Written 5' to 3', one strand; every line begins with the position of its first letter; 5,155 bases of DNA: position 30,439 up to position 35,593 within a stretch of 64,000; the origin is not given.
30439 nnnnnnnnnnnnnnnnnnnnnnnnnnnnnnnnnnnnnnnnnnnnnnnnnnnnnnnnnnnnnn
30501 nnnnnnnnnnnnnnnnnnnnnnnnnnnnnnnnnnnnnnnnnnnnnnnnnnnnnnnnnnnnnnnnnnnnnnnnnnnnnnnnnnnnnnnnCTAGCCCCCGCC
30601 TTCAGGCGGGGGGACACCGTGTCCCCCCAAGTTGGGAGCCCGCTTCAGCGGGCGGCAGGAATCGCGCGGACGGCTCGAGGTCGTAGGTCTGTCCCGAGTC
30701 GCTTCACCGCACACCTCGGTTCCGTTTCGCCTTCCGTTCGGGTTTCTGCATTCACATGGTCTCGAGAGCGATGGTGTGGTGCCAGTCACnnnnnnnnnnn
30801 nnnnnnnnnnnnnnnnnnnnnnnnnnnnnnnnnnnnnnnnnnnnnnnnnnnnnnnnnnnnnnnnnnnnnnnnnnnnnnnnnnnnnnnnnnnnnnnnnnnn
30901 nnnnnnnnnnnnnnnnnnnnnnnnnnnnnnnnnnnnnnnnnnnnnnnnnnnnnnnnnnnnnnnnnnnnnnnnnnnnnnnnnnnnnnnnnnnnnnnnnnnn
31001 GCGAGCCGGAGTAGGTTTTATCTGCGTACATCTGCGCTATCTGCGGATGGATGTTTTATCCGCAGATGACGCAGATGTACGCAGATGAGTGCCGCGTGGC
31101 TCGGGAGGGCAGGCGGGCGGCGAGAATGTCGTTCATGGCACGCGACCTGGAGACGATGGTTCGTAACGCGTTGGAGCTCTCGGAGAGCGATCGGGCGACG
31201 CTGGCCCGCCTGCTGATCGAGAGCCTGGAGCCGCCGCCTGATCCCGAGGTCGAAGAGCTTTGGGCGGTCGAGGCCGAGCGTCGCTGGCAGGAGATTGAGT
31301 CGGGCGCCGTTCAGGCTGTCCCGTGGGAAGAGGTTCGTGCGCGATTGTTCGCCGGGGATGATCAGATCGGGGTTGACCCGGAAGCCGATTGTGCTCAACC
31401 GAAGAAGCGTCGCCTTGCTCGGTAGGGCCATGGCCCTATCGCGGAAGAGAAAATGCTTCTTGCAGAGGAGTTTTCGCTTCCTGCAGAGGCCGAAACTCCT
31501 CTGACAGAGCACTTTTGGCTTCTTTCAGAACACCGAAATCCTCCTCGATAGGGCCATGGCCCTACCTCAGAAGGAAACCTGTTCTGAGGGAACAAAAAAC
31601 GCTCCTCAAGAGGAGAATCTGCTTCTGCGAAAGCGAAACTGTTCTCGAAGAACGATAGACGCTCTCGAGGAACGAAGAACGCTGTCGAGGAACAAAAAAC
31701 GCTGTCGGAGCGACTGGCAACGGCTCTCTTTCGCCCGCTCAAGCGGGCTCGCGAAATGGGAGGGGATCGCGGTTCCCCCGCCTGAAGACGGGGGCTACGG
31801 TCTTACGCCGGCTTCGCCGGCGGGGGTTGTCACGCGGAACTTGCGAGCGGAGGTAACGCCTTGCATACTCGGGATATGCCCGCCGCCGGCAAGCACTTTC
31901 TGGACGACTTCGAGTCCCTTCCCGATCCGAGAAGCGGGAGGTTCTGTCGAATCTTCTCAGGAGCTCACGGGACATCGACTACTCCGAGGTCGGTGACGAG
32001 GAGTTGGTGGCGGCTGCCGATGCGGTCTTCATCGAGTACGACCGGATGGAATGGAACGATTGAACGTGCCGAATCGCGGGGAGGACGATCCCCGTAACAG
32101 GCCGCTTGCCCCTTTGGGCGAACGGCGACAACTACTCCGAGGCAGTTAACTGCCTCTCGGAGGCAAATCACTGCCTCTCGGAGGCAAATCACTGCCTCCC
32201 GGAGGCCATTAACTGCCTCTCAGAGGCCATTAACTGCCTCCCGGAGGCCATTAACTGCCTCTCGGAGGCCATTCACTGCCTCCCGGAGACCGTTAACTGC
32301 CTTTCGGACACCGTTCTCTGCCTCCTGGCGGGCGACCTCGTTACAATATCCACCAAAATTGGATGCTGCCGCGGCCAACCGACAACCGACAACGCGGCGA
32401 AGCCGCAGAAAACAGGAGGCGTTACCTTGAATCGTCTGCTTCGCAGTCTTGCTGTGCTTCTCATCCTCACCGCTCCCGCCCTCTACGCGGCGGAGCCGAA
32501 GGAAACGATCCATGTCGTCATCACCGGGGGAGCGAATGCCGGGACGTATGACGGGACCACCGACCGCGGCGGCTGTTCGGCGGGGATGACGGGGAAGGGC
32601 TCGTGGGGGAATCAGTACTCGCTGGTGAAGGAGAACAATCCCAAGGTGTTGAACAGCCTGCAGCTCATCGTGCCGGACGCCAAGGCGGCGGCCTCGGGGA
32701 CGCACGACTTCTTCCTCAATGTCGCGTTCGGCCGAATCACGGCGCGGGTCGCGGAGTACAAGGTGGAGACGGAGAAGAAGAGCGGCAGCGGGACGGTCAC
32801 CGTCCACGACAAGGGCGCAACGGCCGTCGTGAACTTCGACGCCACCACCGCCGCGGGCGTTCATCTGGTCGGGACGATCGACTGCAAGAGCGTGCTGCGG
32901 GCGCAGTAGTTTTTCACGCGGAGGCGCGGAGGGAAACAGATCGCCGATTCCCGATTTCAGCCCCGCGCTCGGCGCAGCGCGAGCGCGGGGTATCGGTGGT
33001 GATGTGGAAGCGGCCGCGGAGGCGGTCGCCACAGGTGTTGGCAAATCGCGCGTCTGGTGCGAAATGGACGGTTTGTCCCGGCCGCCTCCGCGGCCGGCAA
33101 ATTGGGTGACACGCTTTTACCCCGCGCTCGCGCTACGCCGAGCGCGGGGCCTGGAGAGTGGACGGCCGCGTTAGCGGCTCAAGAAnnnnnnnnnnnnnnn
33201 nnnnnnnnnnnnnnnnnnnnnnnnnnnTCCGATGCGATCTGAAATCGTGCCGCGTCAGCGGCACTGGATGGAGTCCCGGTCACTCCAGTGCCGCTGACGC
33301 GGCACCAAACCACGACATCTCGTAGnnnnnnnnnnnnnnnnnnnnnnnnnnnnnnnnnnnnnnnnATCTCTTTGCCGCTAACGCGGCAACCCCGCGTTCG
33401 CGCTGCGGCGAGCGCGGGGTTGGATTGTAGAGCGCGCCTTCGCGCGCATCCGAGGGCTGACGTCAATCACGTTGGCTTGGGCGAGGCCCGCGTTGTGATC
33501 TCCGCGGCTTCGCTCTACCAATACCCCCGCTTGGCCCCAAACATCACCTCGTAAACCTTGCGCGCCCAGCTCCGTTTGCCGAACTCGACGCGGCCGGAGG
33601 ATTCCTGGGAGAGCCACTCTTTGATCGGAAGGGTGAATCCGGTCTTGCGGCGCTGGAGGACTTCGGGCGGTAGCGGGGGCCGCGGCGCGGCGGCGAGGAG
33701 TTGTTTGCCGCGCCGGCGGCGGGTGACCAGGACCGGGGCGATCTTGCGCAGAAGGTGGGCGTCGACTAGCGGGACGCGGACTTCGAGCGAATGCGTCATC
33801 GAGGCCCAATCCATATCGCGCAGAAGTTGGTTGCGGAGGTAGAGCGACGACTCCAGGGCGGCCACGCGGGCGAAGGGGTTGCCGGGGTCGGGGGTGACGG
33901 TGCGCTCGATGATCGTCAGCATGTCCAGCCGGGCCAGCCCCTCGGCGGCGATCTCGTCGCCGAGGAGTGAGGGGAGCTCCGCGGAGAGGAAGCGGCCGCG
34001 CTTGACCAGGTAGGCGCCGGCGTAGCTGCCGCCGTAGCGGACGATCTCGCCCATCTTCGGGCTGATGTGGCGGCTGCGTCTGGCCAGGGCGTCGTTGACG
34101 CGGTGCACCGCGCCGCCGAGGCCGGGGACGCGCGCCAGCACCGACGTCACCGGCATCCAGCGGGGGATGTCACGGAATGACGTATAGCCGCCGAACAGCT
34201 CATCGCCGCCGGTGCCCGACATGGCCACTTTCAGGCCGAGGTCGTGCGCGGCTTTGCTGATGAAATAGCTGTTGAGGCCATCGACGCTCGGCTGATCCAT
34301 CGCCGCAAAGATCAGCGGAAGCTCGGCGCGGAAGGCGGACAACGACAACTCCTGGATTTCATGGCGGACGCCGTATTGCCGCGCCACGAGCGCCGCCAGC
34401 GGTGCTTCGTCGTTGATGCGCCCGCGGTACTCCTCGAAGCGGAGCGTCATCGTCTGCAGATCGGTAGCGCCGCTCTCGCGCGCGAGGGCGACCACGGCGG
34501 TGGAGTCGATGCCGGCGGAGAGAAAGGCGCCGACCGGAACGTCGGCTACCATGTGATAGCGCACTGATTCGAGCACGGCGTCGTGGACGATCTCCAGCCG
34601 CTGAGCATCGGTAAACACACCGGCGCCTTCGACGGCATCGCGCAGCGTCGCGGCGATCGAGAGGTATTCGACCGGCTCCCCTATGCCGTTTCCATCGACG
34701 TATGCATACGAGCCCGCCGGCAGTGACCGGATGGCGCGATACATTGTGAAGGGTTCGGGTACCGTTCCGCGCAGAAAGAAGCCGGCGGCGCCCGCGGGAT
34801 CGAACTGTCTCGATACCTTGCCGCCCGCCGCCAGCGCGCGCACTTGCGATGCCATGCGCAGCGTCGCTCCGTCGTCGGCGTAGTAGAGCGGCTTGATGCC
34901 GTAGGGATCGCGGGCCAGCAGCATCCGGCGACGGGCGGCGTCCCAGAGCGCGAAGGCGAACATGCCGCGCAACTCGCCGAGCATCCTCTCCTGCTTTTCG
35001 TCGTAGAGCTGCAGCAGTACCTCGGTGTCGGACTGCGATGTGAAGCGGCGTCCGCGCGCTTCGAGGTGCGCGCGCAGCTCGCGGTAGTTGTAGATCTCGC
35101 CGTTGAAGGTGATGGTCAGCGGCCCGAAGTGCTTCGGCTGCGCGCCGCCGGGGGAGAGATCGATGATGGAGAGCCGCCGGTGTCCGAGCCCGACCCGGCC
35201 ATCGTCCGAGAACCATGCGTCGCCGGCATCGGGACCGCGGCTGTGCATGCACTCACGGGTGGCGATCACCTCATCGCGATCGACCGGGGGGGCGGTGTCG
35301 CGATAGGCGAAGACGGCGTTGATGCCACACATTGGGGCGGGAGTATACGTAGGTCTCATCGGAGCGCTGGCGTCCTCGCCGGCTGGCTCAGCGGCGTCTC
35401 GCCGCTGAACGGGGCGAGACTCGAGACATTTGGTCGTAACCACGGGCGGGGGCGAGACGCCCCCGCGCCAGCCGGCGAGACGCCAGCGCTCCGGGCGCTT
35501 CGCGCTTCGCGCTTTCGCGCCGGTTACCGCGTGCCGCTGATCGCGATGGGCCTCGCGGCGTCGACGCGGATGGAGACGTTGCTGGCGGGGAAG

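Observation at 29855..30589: Apparently intact but ORF-less 735-nt group II intron inserted after a GC hairpin (IIC-like behaviour)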

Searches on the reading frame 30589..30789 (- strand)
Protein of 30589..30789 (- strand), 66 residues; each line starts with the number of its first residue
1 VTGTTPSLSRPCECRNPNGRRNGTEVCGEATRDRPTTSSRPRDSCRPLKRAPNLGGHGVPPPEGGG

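Call 7: search_protein_families(library=pfam, proteins=[window:30589-30789:-], max_evalue=0.01)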
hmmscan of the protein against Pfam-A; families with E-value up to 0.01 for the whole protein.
window:30589-30789:- (66 aa): 0 families

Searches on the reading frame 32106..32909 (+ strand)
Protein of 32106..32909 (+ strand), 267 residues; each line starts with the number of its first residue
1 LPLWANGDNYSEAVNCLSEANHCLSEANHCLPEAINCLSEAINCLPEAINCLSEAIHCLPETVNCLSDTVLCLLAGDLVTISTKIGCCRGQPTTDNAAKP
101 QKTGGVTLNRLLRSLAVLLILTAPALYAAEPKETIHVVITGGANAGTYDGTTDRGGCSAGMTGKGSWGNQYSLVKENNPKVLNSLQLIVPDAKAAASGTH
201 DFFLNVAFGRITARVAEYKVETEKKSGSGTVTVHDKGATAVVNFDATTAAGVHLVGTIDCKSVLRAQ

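Call 7: search_protein_families(library=pfam, proteins=[window:32106-32909:+], max_evalue=0.01)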
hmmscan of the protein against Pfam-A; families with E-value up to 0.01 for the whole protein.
window:32106-32909:+ (267 aa): 0 families

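Call 62: search_protein_families(library=ncbifam, proteins=[window:32106-32909:+], max_evalue=0.01)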
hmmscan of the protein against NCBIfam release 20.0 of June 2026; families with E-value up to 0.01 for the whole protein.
window:32106-32909:+ (267 aa): 1 family
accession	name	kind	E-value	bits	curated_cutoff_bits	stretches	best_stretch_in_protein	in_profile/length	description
NF040788.1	S-lay_SlaB_Mtsph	equivalog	0.0028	16.6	700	1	12-91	308-386/416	S-layer protein SlaB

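Call 63: search_protein_families(library=padloc, proteins=[window:32106-32909:+], max_evalue=0.01)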
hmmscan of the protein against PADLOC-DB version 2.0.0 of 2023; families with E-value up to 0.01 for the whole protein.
window:32106-32909:+ (267 aa): 0 families

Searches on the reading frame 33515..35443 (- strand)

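Call 7: search_protein_families(library=pfam, proteins=[window:33515-35443:-], max_evalue=0.01)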
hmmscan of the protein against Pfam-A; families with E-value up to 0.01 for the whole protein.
window:33515-35443:- (642 aa): 5 families
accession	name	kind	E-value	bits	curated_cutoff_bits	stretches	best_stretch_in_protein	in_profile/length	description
PF00733.27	Asn_synthase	-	6.7e-56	190.9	21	1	287-614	3-299/354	Asparagine synthase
PF13537.11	GATase_7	-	4.1e-41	140.3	25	1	88-205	1-122/123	Glutamine amidotransferase domain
PF13522.11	GATase_6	-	2.7e-38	131.4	27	1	71-199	1-129/130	Glutamine amidotransferase domain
PF06508.19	QueC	-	0.0024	17.8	22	1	307-370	5-65/210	Queuosine biosynthesis protein QueC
PF12481.13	DUF3700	-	0.0085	16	27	0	152-199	123-171/228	Aluminium induced protein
